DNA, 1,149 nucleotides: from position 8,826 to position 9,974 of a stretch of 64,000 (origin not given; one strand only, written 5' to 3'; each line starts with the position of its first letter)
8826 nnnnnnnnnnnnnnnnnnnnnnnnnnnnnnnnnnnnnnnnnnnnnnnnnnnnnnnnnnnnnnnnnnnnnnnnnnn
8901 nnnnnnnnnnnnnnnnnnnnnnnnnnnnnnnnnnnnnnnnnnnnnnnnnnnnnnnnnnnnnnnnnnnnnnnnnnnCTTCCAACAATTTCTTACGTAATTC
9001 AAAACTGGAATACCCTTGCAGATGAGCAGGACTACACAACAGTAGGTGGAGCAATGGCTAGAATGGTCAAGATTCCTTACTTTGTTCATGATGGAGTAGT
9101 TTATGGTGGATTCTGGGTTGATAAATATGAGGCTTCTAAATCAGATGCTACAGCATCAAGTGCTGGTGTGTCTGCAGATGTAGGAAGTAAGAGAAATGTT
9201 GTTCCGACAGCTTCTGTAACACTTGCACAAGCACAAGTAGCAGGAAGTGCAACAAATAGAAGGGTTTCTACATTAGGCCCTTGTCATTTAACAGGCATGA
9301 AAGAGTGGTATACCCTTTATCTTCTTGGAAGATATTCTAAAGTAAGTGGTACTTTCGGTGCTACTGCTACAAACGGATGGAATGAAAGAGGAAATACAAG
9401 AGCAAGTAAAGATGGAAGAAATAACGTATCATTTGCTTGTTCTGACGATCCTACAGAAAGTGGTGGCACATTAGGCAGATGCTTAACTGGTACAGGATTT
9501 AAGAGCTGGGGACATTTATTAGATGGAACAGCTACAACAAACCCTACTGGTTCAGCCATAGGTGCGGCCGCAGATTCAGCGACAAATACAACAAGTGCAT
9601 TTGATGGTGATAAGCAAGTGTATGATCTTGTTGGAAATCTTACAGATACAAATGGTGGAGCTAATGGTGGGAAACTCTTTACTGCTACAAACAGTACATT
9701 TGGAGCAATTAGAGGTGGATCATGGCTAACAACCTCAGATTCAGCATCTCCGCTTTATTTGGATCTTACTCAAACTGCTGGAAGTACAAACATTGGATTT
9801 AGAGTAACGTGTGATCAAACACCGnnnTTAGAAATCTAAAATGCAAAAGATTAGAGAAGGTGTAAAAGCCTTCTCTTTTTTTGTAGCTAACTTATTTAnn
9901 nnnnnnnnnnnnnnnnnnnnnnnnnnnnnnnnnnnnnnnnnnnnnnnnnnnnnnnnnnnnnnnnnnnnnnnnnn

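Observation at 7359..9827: Mosaic 822-aa protein: collagen-like (Gly-Thr-Asn)12 tract fused to an FGE-sulfatase-type domain, GTG start, no signal peptide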

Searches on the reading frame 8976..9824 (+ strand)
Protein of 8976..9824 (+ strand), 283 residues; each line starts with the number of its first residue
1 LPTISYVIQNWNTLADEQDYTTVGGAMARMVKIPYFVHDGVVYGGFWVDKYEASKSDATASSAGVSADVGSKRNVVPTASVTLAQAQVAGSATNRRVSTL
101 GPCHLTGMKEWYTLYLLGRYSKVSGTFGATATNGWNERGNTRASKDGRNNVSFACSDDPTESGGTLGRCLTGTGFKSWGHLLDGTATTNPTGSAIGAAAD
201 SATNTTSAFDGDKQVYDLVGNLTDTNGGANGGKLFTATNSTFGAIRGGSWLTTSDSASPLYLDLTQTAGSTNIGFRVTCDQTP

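Call 12: search_protein_families(library=pfam, proteins=[window:8976-9824:+], max_evalue=10)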
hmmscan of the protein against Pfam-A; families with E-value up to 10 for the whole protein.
window:8976-9824:+ (283 aa): 0 families

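Call 15: search_solved_structures(query=A2, max_evalue=10, show_alignments=3)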
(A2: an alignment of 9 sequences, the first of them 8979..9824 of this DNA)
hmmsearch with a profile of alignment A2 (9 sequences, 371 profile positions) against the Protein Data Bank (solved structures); distinct sequences matched with E-value up to 10: 4.
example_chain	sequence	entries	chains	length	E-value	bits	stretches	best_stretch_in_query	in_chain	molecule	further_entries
2mpu_A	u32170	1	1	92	0.44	12.8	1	172-231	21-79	RBP1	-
3wfz_A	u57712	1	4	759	0.65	12.3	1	204-302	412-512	Lacto-N-biose phosphorylase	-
2zus_A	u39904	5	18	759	0.65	12.3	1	204-302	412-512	Lacto-N-biose phosphorylase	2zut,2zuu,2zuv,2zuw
2rq7_A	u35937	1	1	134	1.3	11.2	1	107-158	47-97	ATP synthase epsilon chain,ATP synthase epsilon chain, chloroplastic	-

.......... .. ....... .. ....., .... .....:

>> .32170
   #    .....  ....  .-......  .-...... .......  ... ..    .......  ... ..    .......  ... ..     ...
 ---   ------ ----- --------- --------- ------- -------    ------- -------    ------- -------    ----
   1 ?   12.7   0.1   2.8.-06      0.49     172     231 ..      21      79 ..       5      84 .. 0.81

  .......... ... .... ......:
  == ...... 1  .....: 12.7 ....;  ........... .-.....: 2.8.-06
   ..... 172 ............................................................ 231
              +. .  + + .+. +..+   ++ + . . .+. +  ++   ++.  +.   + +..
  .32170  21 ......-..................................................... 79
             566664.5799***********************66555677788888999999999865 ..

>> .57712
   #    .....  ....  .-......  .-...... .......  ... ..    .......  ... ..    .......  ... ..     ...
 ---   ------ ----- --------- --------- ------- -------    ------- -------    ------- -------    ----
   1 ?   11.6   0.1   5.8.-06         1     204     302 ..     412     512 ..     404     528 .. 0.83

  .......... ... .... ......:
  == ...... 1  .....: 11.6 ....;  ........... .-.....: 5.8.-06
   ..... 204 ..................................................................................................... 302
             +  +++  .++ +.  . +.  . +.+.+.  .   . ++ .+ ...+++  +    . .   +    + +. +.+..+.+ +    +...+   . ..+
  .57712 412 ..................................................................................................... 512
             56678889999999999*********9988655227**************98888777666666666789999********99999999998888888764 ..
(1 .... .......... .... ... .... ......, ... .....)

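Call 16: find_homologous_proteins(query=A2, max_evalue=0.001)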
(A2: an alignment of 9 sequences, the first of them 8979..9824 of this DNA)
Query A2 (9 sequences) (282 aa, profile of the alignment): 9 proteins with E <= 0.001 among 8000 candidates.
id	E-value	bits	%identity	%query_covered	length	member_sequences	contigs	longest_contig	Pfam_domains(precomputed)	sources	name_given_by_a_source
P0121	2.3e-190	651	45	98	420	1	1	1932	-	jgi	jgi:hypothetical protein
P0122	1.8e-161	556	56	83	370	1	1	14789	-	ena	-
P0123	6.0e-144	498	48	91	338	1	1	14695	-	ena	-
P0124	4.8e-71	258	65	41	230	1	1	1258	-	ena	-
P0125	5.5e-63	231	52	18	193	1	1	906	-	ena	-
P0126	3.7e-57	212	67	20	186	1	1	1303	-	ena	-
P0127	2.2e-15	75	39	13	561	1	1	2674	-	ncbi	-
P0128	1.3e-12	66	41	13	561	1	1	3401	-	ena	-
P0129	2.5e-8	52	28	54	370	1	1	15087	PF03781.23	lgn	-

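Call 19: find_related_loci(query=A2, collection=genome_contigs, flank=10000)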
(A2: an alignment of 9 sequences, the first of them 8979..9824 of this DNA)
Query A2 (282 aa) in genome_contigs; peptide patterns used: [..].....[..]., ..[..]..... (x = any residue, [..] = any of these).
152 stretches matched a pattern; 15 encode a relative of the query (tblastn E <= 1e-3); 14 distinct loci.
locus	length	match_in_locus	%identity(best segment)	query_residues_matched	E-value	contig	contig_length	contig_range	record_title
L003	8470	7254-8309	62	2-279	8e-92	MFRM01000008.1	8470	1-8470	MAG: Candidatus Melainabacteria bacterium RIFCSPHIGHO2_02_FULL_34_12 rifcsphigho2_02_scaffold_19276, whole genome shotgu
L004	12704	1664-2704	59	3-279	3e-90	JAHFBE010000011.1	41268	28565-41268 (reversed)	MAG: Candidatus Melainabacteria bacterium isolate nzgw191 NODE_399_length_41269_cov_3.338923, whole genome shotgun seque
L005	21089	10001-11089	48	1-282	6e-89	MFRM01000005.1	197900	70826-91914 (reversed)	MAG: Candidatus Melainabacteria bacterium RIFCSPHIGHO2_02_FULL_34_12 rifcsphigho2_02_scaffold_150, whole genome shotgun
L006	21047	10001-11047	65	1-279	3e-87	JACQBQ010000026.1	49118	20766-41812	MAG: Candidatus Melainabacteria bacterium isolate NC_groundwater_946_Pr1_S-0.2um_34_28 Montesol18-Sp2_coassembly_scaffol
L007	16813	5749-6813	56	1-279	2e-85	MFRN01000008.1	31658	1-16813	MAG: Candidatus Melainabacteria bacterium RIFCSPLOWO2_02_FULL_35_15 rifcsplowo2_02_scaffold_1261, whole genome shotgun s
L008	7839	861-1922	59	1-279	5e-85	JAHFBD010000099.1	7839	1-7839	MAG: Candidatus Melainabacteria bacterium isolate nzgw190 NODE_7711_length_7840_cov_2.987045, whole genome shotgun seque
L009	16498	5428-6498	58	1-279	2e-84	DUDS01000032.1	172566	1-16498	MAG TPA_asm: Candidatus Melainabacteria bacterium SSGW_16 3300000574.qc.1_(paired)_contig_2338, whole genome shotgun seq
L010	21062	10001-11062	59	2-281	3e-83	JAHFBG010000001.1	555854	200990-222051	MAG: Candidatus Melainabacteria bacterium isolate nzgw193 NODE_8_length_555855_cov_17.358441, whole genome shotgun seque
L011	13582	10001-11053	57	1-279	9e-82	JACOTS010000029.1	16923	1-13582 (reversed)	MAG: Candidatus Melainabacteria bacterium isolate NC_groundwater_50_Pr7_S2p5_34_9 FFV18_S2p5_scaffold_175578, whole geno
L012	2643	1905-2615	54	1-223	4e-83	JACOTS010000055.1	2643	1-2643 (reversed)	MAG: Candidatus Melainabacteria bacterium isolate NC_groundwater_50_Pr7_S2p5_34_9 FFV18_S2p5_scaffold_157920, whole geno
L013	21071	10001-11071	42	3-279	3e-80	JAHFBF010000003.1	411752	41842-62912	MAG: Candidatus Melainabacteria bacterium isolate nzgw192 NODE_16_length_411753_cov_7.752757, whole genome shotgun seque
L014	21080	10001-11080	52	1-279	8e-74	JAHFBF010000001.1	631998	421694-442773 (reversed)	MAG: Candidatus Melainabacteria bacterium isolate nzgw192 NODE_5_length_631999_cov_8.403068, whole genome shotgun sequen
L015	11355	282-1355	49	1-279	6e-63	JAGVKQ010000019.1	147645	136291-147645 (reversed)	MAG: Candidatus Caenarcanales bacterium isolate SW_12 c_000000024003, whole genome shotgun sequence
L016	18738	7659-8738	55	2-279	2e-87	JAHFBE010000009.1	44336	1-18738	MAG: Candidatus Melainabacteria bacterium isolate nzgw191 NODE_361_length_44337_cov_3.645061, whole genome shotgun seque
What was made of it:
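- The 13 loci with a complete head have head matches of 1041-1089 nt, against 846 nt here (call 19).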

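Call 23: predict_structure(alignment_id=A2)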
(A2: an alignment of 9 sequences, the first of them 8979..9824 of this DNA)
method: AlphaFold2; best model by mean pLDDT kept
length: 282 residues; sequences in the alignment: 9
mean_pLDDT: 38.8   pTM: 0.41
mean pLDDT of the five models: 38.8, 35.5, 34.3, 32.7, 31.9
residues with pLDDT >= 90: 0; 70-90: 15; 50-70: 39; < 50: 228
segments of 3 or more residues with pLDDT < 50: 19-26, 49-107, 124-282
pLDDT, mean of each block of 10 residues (from residue 1): 72 60 47 70 59 32 28 34 42 38 49 57 40 26 34 35 33 31 35 34 28 23 27 30 26 27 32 38 34
secondary structure, 60 per line:
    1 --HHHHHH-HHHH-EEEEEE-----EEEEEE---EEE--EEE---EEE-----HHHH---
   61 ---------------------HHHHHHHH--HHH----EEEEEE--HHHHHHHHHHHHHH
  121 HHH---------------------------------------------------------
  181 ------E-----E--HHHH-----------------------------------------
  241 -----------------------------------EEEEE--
elements in order: H3-8 H10-13 E15-20 E26-31 E35-37 E40-42 E46-48 H54-57 H82-89 E99-104 H107-123 H196-199 E276-280
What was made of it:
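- On FGE-sulfatase / FGE-subtype C-type-lectin-fold superfamily: The window's own head model was too poor to use (pLDDT 38.8 from a 9-sequence alignment, call 23).
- The poor AF2 model of the window head (pLDDT 38.8, call 23) was made with only 9 sequences, so it is not evidence of misfolding.
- Tried and rejected: The AlphaFold model of the window's own head with the shallow alignment was unusable (pLDDT 38.8, call 23).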

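Call 26: search_protein_families(library=pfam, proteins=[P0127, P0129, P0121, P0123], max_evalue=1)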
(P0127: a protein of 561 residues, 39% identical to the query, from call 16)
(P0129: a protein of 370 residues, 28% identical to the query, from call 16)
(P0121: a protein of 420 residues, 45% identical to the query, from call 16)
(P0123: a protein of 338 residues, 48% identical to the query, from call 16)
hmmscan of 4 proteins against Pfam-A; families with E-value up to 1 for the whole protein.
P0127 (561 aa): 3 families
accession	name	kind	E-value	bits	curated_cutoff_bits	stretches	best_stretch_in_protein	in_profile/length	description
PF03781.23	FGE-sulfatase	-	0.00052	20.2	23.3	1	433-452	172-191/255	Sulfatase-modifying factor enzyme 1-like domain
PF17201.10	Cache_3-Cache_2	-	0.12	12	27.7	1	46-98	169-227/299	Cache 3/Cache 2 fusion domain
PF02820.24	MBT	-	0.13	12.9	22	0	283-313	4-34/69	mbt repeat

P0129 (370 aa): 1 family
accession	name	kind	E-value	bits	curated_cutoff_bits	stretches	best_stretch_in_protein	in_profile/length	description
PF03781.23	FGE-sulfatase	-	1.2e-08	35.4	23.3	1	160-259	90-190/255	Sulfatase-modifying factor enzyme 1-like domain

P0121 (420 aa): 3 families
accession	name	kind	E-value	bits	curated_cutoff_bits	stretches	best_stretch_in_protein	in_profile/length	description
PF03781.23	FGE-sulfatase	-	0.0004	20.6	23.3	1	372-417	207-254/255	Sulfatase-modifying factor enzyme 1-like domain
PF20747.2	Caudo_bapla_N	-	0.032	14.5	26.7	1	355-390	9-45/138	Lactophage receptor-binding protein N-terminal shoulder domain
PF17385.8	LBP_M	-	0.11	12.4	25.2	1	291-344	6-59/221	Lacto-N-biose phosphorylase central domain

P0123 (338 aa): 0 families

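Call 27: search_protein_families(library=phrogs, proteins=[P0127, P0129], max_evalue=0.01)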
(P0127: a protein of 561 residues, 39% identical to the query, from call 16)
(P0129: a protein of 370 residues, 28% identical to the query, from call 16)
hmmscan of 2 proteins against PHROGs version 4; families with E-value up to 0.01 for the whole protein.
P0127 (561 aa): 3 families
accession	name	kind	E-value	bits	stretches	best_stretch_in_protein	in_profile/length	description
phrog_2889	-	unknown function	6.6e-29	101.9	2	363-451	171-252/418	-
phrog_5302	-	tail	1.3e-11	44.7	1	455-561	442-542/548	tail protein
phrog_18508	-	other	0.0023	18.3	0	437-453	183-199/266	kinase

P0129 (370 aa): 4 families
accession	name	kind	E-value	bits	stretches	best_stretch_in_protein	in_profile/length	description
phrog_2889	-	unknown function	1.1e-45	157.3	2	125-274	117-267/418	-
phrog_5302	-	tail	4.1e-13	49.7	1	141-368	297-542/548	tail protein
phrog_18508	-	other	0.0002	21.7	1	172-260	111-198/266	kinase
phrog_32112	-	unknown function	0.0053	17.7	0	345-367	4-26/43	-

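Call 34: search_protein_representatives(alignment_id=A2)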
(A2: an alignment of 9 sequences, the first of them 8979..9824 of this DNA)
Query: 9 sequences, 371 profile positions. Proteins with E-value up to 0.001 (for the whole library): 211; up to 1e-10: 44; up to 1e-30: 13. The best 150 are listed.
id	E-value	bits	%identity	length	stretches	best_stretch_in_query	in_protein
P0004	4.3e-201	684.2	-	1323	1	1-369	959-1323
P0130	8.9e-170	581.1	-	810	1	1-370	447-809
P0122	5.7e-162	555.5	-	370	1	1-370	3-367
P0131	4.3e-160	549.3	-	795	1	1-369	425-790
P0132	4.5e-155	532.8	-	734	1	4-370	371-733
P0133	1.7e-130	451.9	-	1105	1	5-368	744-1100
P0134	2.0e-124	431.9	-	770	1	1-368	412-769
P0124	1.5e-71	257.9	-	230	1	114-369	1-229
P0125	1.7e-63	231.4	-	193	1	176-370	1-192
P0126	1.2e-57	212.2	-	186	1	176-370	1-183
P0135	4.3e-57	210.3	-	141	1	231-370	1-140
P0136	1.6e-40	155.8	-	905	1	1-97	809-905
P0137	3.8e-32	128.2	-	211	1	250-369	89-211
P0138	8.5e-28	113.9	-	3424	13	48-118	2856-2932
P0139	5.1e-23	98.2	-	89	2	305-370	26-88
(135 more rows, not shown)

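Call 51: find_encoding_contigs(protein=P0129, flank=10000, max_places=3)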
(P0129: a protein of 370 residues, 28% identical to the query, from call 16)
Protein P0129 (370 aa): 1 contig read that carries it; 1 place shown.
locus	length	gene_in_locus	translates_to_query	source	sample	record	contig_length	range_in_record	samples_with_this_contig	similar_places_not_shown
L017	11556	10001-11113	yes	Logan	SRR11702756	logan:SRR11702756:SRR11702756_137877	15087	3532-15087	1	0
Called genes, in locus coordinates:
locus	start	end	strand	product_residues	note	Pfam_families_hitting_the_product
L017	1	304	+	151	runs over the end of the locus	-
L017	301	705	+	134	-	PF11367:Tail_completion_gp17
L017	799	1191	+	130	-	PF06199:Phage_tail_2 (weak)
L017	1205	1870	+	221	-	-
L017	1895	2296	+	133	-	-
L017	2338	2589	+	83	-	-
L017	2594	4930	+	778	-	PF20155:TMP_3 (weak)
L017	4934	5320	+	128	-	-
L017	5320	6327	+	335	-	PF09356:Phage_BR0599 (weak)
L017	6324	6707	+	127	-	PF00877:NLPC_P60 (faint)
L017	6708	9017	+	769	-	PF13550:Phage-tail_3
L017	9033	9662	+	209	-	-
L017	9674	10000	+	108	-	-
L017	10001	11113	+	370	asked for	PF03781:FGE-sulfatase (weak)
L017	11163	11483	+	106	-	PF22296:bAvd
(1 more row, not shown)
